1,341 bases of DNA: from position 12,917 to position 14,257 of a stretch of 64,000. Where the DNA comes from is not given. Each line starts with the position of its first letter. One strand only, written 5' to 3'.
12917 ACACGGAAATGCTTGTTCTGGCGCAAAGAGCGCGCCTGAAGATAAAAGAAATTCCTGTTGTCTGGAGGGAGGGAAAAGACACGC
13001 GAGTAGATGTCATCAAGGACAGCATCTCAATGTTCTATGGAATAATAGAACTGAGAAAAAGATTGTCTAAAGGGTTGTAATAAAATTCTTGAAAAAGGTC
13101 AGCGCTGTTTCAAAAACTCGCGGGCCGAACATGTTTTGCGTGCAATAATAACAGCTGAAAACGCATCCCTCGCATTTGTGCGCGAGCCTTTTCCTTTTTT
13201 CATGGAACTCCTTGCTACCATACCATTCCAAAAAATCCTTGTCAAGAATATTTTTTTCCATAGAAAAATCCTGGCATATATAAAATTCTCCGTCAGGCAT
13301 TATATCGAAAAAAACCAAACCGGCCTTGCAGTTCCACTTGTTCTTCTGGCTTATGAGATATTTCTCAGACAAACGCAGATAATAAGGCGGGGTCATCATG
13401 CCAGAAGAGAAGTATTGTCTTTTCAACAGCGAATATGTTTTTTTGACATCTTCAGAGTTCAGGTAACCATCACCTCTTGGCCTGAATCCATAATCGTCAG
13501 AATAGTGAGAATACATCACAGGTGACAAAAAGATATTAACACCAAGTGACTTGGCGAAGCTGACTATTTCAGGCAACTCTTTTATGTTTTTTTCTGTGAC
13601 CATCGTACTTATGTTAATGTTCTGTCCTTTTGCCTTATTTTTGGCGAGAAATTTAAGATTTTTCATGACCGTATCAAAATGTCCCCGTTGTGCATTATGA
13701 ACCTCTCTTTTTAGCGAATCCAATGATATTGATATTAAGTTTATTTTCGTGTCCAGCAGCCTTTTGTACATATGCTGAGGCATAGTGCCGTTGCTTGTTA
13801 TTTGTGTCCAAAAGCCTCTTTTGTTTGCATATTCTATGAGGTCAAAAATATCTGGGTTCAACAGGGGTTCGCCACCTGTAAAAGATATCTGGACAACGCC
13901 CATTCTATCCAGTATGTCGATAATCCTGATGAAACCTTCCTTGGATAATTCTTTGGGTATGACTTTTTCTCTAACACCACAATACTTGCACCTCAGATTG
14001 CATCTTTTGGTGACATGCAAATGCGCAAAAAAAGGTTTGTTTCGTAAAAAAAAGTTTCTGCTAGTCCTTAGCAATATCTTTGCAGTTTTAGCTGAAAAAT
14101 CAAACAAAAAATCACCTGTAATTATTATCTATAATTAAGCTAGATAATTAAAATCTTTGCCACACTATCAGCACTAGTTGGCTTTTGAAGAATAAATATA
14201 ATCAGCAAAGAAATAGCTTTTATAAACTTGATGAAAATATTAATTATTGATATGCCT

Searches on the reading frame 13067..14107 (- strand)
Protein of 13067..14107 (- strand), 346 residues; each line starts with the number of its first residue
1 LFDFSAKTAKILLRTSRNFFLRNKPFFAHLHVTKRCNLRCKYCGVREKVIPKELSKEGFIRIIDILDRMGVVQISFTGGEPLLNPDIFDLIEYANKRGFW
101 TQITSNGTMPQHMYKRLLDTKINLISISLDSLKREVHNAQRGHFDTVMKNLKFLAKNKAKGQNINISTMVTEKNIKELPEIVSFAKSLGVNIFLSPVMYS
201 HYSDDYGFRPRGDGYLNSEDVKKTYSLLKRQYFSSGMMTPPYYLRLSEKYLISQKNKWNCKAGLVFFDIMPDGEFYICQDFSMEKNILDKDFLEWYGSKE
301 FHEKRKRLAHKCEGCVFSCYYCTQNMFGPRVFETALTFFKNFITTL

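Call 4: search_protein_families(library=pfam, proteins=[window:13067-14107:-], max_evalue=0.1)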
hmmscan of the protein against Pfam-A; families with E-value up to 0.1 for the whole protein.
window:13067-14107:- (346 aa): 5 families
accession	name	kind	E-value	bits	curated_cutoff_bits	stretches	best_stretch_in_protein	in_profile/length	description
PF04055.27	Radical_SAM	-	2.1e-30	106.5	29.5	1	32-185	3-166/166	Radical SAM superfamily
PF13353.11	Fer4_12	-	1.8e-06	28.7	22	1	33-127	12-111/137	4Fe-4S single cluster domain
PF00682.25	HMGL-like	-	0.02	14.7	29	1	50-193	16-159/260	HMGL-like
PF25169.1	DUF7830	-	0.04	14.2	27.5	0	290-325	7-43/72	Domain of unknown function (DUF7830)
PF17781.7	RPN1_RPN2_N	-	0.089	12.7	22.4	0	113-183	4-72/301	RPN1 N-terminal domain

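Call 11: search_protein_families(library=ncbifam, proteins=[window:13067-14107:-], max_evalue=0.01)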
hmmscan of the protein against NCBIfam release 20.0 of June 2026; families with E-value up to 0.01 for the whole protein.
window:13067-14107:- (346 aa): 84 families (the best 25 are shown)
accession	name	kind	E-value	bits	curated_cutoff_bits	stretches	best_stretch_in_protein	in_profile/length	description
TIGR04055.1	rSAM_NirJ2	equivalog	1.9e-28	100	500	1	32-317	6-296/326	putative heme d1 biosynthesis radical SAM protein NirJ2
NF045574.1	sacti_mat_StsB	exception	2.7e-28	99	625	1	30-192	100-263/466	StsB family radical SAM/SPASM domain sactipeptide maturase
TIGR04317.1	W_rSAM_matur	equivalog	1.5e-27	96.6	380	1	30-198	8-185/349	tungsten cofactor oxidoreductase radical SAM maturase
TIGR02666.1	moaA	equivalog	1.6e-27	96.4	284.05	1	31-193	15-188/336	GTP 3',8-cyclase MoaA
TIGR04051.1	rSAM_NirJ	equivalog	1.5e-26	93.3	515.45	1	32-200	8-179/354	heme d1 biosynthesis radical SAM protein NirJ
TIGR03961.1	rSAM_PTO1314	hypoth_equivalog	7.7e-26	91.2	306.05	1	12-321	9-304/332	PTO1314 family radical SAM protein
TIGR04053.2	TIGR04053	equivalog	9.9e-26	90.8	395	1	22-193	4-181/366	TIGR04053 family radical SAM/SPASM domain-containing protein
TIGR04545.1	rSAM_ahbD_hemeb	equivalog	1.5e-25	90.4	500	1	31-192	5-169/339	heme b synthase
TIGR03962.1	mycofact_rSAM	equivalog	6.6e-25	88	265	1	30-317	16-305/339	mycofactocin radical SAM maturase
TIGR04082.1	rSAM_for_selen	equivalog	4.2e-24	85.2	350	2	19-177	192-351/516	thio(seleno)oxazole modification radical SAM maturase SbtM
TIGR04054.1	rSAM_NirJ1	equivalog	9.8e-24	83.7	650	1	31-188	41-200/387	putative heme d1 biosynthesis radical SAM protein NirJ1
TIGR02668.1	moaA_archaeal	equivalog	8.9e-23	80.7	325.25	1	30-192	14-181/303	GTP 3',8-cyclase MoaA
TIGR04546.1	rSAM_ahbC_deAc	equivalog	4.1e-22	78.5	650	1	24-188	38-203/390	12,18-didecarboxysiroheme deacetylase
TIGR02109.1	PQQ_syn_pqqE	equivalog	5.5e-22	78.2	381.35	1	25-191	6-175/358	pyrroloquinoline quinone biosynthesis protein PqqE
NF050035.1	rSAM_WgK_link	exception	5.9e-22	78.1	650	1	23-192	6-178/367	radical SAM/SPASM peptide maturase WgkB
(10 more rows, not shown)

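Call 16: find_related_loci(query=window:13067-14107:-, collection=genome_contigs, flank=6000)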
Query window:13067-14107:- (346 aa) in genome_contigs; peptide patterns used: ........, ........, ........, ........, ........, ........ (x = any residue, [..] = any of these).
26 stretches matched a pattern; 1 encode a relative of the query (tblastn E <= 1e-3); 1 distinct loci.
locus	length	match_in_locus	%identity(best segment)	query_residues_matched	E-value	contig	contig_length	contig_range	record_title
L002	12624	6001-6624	24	6-199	3e-6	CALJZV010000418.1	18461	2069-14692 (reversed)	MAG TPA_asm: uncultured Verrucomicrobiales bacterium isolate SRR7515931_bin.121_CONCOCT_v1.1_MAG genome assembly, contig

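Call 33: find_homologous_proteins(query=window:13067-14107:-, max_evalue=1e-20)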
Query window:13067-14107:- (346 aa): 92 proteins with E <= 1e-20 among 2055 candidates.
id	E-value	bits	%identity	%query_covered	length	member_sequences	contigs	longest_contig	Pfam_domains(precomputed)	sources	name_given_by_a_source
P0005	1.5e-214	730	91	100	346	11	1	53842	PF04055.28,PF13353.12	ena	-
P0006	2.9e-124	433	55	97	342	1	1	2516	PF04055.28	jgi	jgi:MoaA/NifB/PqqE/SkfB family radical SAM enzyme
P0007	6.5e-89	317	46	94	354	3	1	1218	PF04055.28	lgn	-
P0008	1.2e-85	306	45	92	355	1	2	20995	PF04055.28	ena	-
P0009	7.7e-85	303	45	93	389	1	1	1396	PF04055.28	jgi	jgi:MoaA/NifB/PqqE/SkfB family radical SAM enzyme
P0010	9.0e-83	297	44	94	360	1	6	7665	PF04055.28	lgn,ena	-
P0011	2.1e-81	292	43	99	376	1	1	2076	PF04055.28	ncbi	-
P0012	2.2e-81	292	42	97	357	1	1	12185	PF04055.28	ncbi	ncbi:radical SAM protein [Candidatus Poribacteria bacterium]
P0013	4.5e-81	291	44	98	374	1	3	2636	PF04055.28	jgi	jgi:MoaA/NifB/PqqE/SkfB family radical SAM enzyme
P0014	2.0e-77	279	41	95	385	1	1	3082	PF04055.28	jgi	jgi:MoaA/NifB/PqqE/SkfB family radical SAM enzyme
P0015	2.3e-69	252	42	91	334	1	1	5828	PF04055.28,PF13353.12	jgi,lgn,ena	-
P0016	1.1e-64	237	42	83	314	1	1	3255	PF04055.28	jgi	-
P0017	4.0e-63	232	40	94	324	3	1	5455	PF04055.28,PF13353.12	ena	-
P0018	7.9e-58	215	36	97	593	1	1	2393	PF04055.28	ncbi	-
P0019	9.0e-58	214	36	96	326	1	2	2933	PF04055.28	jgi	jgi:MoaA/NifB/PqqE/SkfB family radical SAM enzyme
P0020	7.4e-57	211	38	92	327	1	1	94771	PF04055.28,PF13353.12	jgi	-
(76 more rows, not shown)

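Call 34: find_encoding_contigs(protein=P0005, flank=10000)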
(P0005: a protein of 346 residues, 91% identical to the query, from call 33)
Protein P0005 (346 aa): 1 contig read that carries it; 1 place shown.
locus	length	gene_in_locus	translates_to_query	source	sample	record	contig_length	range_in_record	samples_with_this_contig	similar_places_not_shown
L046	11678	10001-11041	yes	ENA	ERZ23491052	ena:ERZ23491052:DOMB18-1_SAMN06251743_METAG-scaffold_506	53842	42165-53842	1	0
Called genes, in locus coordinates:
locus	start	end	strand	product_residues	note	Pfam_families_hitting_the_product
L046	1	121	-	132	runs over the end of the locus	PF01243:PNPOx_N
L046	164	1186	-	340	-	PF00465:Fe-ADH, PF13685:Fe-ADH_2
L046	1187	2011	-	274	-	PF01478:Peptidase_A24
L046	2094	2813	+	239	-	PF01255:Prenyltransf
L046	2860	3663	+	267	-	PF01209:Ubie_methyltran, PF01135:PCMT, PF08704:GCD14, PF13847:Methyltransf_31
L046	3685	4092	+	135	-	PF04027:DUF371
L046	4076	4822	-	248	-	PF00702:Hydrolase, PF12710:HAD (weak), PF13344:Hydrolase_6 (faint), PF13419:HAD_2, PF13242:Hydrolase_like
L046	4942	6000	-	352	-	PF00348:polyprenyl_synt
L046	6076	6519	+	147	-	PF01951:Archease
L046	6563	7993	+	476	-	PF01139:RtcB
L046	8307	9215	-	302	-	PF08843:AbiEii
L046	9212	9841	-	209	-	-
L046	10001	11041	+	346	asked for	PF04055:Radical_SAM, PF13353:Fer4_12 (faint)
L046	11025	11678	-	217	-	?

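Call 35: find_encoding_contigs(protein=P0006, flank=10000)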
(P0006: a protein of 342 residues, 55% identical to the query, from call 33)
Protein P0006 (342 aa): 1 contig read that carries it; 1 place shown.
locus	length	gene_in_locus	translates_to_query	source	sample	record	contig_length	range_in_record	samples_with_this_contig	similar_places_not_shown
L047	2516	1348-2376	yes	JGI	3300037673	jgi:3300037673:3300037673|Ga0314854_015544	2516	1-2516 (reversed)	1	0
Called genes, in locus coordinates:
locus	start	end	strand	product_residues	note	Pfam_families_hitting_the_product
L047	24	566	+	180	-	PF01871:AMMECR1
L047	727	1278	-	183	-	PF01613:Flavin_Reduct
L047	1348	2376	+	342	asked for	PF04055:Radical_SAM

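Call 36: find_encoding_contigs(protein=P0008, flank=10000)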
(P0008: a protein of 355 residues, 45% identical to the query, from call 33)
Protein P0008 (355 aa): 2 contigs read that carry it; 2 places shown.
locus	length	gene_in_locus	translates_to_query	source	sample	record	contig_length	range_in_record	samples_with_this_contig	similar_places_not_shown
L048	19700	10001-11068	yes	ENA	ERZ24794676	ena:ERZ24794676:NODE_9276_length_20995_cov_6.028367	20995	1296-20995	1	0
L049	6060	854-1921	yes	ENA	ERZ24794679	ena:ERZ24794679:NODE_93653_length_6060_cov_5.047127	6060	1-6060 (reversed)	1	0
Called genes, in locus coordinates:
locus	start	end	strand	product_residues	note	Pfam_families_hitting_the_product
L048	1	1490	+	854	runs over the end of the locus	PF11897:DUF3417, PF00343:Phosphorylase, PF28476:GlgP_C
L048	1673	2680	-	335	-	PF01408:GFO_IDH_MocA, PF02894:GFO_IDH_MocA_C, PF22725:GFO_IDH_MocA_C3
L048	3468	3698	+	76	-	PF04014:MazE_antitoxin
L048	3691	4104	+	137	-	PF01850:PIN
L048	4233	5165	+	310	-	PF03687:UPF0164 (weak), PF19572:PorV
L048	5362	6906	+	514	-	PF16875:Glyco_hydro_36N (weak), PF02065:Melibiase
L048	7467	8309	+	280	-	PF12804:NTP_transf_3, PF01128:IspD (weak), PF02348:CTP_transf_3 (faint)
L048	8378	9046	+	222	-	PF09335:VTT_dom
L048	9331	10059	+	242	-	PF09335:VTT_dom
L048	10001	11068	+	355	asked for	PF04055:Radical_SAM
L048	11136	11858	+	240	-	PF01209:Ubie_methyltran (weak), PF02353:CMAS (weak), PF13489:Methyltransf_23, PF13847:Methyltransf_31, PF08241:Methyltransf_11, PF08242:Methyltransf_12, PF13649:Methyltransf_25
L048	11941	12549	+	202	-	PF01066:CDP-OH_P_transf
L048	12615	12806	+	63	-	-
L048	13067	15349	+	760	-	PF01694:Rhomboid, PF27311:AF_1994_N, PF07719:TPR_2 (faint), PF13424:TPR_12 (faint)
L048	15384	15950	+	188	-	-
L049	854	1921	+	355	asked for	PF04055:Radical_SAM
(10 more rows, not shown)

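Call 39: find_encoding_contigs(protein=P0010, flank=8000, max_places=3)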
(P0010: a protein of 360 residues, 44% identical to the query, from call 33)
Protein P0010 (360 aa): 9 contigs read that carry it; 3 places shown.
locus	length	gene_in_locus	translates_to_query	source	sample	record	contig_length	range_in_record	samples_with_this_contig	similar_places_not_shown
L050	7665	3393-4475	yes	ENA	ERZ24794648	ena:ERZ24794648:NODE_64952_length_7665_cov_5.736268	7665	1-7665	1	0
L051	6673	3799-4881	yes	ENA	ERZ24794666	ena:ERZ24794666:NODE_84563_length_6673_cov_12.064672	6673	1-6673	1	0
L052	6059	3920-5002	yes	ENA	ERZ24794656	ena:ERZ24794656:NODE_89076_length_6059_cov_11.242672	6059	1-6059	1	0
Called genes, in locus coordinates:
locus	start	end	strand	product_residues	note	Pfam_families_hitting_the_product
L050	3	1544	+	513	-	?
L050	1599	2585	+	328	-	PF04055:Radical_SAM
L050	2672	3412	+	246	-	PF09335:VTT_dom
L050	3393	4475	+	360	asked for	PF04055:Radical_SAM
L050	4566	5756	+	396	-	PF01075:Glyco_transf_9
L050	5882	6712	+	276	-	PF12804:NTP_transf_3, PF02348:CTP_transf_3 (faint)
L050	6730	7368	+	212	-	PF09335:VTT_dom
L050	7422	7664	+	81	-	?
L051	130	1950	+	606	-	-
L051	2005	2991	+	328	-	PF04055:Radical_SAM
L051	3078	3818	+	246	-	PF09335:VTT_dom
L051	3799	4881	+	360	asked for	PF04055:Radical_SAM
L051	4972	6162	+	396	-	PF01075:Glyco_transf_9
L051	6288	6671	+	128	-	?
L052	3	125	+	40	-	?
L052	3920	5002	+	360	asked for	PF04055:Radical_SAM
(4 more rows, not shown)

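Call 40: find_encoding_contigs(protein=P0020, flank=8000, max_places=2)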
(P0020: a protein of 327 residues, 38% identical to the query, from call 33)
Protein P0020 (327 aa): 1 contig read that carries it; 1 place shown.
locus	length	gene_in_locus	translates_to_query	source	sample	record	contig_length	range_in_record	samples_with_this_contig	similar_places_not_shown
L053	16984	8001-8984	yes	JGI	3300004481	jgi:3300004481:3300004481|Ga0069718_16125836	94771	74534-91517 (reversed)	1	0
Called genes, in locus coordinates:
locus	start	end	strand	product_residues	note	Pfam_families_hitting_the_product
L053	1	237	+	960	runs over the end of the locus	-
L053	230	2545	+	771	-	-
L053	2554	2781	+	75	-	-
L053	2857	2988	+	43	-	-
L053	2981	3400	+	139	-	-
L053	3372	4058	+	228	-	-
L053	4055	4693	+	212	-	-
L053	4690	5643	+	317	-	PF00288:GHMP_kinases_N, PF08544:GHMP_kinases_C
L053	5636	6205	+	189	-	-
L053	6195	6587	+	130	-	PF00782:DSPc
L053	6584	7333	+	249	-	PF00923:TAL_FSA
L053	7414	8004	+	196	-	PF00535:Glycos_transf_2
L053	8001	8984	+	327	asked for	PF04055:Radical_SAM, PF13353:Fer4_12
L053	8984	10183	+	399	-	PF00535:Glycos_transf_2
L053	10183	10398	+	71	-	-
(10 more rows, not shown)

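Call 60: list_cluster_members(proteins=[P0005, L054:1543-2583:-])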
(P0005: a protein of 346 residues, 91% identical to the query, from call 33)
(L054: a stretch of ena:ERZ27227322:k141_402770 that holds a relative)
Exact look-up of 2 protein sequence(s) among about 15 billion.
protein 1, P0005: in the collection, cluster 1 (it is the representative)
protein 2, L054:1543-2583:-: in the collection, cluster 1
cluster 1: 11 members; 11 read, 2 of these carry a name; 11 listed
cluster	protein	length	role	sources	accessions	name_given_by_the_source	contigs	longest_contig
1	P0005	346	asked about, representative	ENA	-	-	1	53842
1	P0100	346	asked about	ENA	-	-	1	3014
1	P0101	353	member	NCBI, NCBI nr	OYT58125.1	MAG: hypothetical protein B6U68_00675 [Candidatus Aenigmarchaeota archaeon ex4484_14]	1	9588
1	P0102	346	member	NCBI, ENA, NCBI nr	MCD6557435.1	MAG: radical SAM protein [Candidatus Aenigmarchaeota archaeon] | radical SAM protein [Candidatus Aenigmarchaeota archaeon]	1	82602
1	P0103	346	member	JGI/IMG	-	-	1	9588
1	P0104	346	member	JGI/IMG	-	-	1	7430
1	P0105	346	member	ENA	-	-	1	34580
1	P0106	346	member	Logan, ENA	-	-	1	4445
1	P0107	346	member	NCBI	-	-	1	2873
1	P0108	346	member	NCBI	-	-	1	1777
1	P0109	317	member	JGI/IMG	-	-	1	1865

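Call 61: find_encoding_contigs(protein=P0105, flank=6000, max_places=3)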
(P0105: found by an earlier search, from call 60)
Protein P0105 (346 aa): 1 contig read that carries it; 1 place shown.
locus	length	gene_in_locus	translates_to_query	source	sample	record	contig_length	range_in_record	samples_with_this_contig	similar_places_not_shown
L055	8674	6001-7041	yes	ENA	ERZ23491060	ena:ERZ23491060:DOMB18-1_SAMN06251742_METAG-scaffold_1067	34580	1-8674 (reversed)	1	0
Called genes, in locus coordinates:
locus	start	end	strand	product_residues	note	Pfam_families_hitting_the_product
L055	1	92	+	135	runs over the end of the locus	PF04027:DUF371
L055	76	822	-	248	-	PF00702:Hydrolase, PF12710:HAD (weak), PF13344:Hydrolase_6 (faint), PF13419:HAD_2, PF13242:Hydrolase_like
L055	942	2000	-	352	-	PF00348:polyprenyl_synt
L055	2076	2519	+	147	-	PF01951:Archease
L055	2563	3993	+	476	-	PF01139:RtcB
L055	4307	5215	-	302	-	PF08843:AbiEii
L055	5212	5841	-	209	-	-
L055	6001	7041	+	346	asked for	PF04055:Radical_SAM, PF13353:Fer4_12 (faint)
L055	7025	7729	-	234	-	PF00535:Glycos_transf_2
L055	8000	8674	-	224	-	?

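Call 62: find_encoding_contigs(protein=P0103, flank=6000, max_places=3)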
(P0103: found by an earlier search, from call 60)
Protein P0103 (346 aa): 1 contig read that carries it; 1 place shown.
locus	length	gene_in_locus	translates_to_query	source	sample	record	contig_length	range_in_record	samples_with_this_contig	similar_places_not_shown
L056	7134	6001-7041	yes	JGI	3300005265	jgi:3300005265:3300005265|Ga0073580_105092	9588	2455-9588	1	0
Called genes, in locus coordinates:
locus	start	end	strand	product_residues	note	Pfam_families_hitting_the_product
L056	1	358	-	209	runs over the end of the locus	PF00702:Hydrolase, PF13419:HAD_2, PF12710:HAD (weak), PF13242:Hydrolase_like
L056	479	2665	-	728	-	PF04851:ResIII, PF00270:DEAD, PF22527:DEXQc_Suv3 (weak), PF00271:Helicase_C, PF21280:Helicase_dom4_arc, PF14520:HHH_5 (weak)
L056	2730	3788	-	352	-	PF00348:polyprenyl_synt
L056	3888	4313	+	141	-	PF01951:Archease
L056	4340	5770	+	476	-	PF01139:RtcB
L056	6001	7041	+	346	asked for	PF04055:Radical_SAM, PF13353:Fer4_12 (weak)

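Call 63: find_encoding_contigs(protein=P0106, flank=6000, max_places=3)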
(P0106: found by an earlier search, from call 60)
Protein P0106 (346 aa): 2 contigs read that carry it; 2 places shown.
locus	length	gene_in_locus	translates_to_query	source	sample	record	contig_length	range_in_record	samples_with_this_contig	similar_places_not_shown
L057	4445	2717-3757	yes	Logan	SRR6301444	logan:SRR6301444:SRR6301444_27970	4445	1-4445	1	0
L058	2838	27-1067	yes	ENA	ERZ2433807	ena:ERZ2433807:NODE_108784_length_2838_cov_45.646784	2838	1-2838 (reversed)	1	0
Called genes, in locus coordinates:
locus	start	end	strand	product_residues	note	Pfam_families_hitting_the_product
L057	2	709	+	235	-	?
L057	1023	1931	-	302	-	PF08843:AbiEii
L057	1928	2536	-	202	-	-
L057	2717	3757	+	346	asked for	PF04055:Radical_SAM, PF13353:Fer4_12 (faint)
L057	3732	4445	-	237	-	PF00535:Glycos_transf_2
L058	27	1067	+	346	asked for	PF04055:Radical_SAM, PF13353:Fer4_12 (faint)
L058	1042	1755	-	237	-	PF00535:Glycos_transf_2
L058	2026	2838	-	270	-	?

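Call 65: find_encoding_contigs(protein=P0107, flank=6000, max_places=3)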
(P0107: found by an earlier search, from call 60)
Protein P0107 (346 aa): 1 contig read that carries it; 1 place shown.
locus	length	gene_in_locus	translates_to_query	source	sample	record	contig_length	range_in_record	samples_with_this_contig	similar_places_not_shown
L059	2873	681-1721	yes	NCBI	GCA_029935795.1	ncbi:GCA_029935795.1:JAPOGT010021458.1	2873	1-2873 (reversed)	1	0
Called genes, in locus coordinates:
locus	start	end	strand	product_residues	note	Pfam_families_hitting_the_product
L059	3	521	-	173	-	?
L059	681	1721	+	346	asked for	PF04055:Radical_SAM, PF13353:Fer4_12 (weak)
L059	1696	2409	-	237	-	PF00535:Glycos_transf_2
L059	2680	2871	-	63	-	?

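Call 79: search_protein_families(library=padloc, proteins=[window:13067-14107:-], max_evalue=0.01)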
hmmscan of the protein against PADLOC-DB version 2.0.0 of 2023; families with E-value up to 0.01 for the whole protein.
window:13067-14107:- (346 aa): 3 families
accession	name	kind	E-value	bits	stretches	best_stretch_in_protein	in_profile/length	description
PDLC02903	pVip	-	6.7e-27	92.6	1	30-177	4-152/257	Viperins not associated with kinases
PDLC02904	pVip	-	2.8e-26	90.6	1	30-177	7-156/262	Viperins associated with kinases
PDLC02905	pVip-kinase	-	3.5e-13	47.6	1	29-186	185-354/474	Viperin-kinase fusion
